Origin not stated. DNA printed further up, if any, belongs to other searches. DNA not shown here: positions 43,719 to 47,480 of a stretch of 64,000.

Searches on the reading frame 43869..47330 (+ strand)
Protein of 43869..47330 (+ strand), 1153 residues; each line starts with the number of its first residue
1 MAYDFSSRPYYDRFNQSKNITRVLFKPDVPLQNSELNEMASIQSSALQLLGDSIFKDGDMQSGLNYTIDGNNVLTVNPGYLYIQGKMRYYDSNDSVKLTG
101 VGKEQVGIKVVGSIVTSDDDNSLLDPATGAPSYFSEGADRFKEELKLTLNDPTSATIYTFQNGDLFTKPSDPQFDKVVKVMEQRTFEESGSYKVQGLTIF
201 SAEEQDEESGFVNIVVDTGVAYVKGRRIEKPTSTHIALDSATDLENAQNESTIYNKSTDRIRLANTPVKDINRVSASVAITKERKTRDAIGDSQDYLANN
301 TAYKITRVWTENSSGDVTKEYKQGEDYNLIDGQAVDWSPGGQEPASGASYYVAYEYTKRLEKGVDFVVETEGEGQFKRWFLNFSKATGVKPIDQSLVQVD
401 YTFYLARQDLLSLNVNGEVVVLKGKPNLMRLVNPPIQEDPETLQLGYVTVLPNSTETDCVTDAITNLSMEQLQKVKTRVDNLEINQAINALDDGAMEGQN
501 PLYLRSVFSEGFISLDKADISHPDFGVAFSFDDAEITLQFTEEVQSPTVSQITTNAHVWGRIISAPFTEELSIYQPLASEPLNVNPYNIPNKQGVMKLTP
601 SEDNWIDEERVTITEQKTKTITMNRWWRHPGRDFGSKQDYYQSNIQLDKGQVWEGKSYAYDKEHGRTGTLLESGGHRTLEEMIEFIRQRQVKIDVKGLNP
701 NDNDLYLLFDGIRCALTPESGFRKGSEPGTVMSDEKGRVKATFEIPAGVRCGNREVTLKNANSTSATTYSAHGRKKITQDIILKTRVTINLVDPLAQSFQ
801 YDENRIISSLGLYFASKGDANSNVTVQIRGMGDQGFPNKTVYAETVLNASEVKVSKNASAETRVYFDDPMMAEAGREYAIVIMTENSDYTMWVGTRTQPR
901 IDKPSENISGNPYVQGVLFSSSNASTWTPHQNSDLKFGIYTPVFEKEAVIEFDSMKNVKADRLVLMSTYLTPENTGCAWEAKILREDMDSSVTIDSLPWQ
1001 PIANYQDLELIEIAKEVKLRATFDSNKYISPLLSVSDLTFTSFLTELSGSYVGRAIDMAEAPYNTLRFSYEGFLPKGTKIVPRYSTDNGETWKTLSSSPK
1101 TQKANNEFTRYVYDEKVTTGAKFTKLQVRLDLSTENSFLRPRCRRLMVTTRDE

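Call 50: search_protein_families(library=pfam, proteins=[window:43869-47330:+], max_evalue=0.0001)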
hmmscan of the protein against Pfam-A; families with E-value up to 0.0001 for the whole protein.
window:43869-47330:+ (1153 aa): 2 families
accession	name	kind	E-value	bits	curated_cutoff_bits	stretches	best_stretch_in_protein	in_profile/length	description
PF16075.10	DUF4815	-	7.5e-184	612.6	30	1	10-612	3-570/570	Domain of unknown function (DUF4815)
PF08005.17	PHR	-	5.7e-05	24.1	23.6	0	798-890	21-107/151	PHR domain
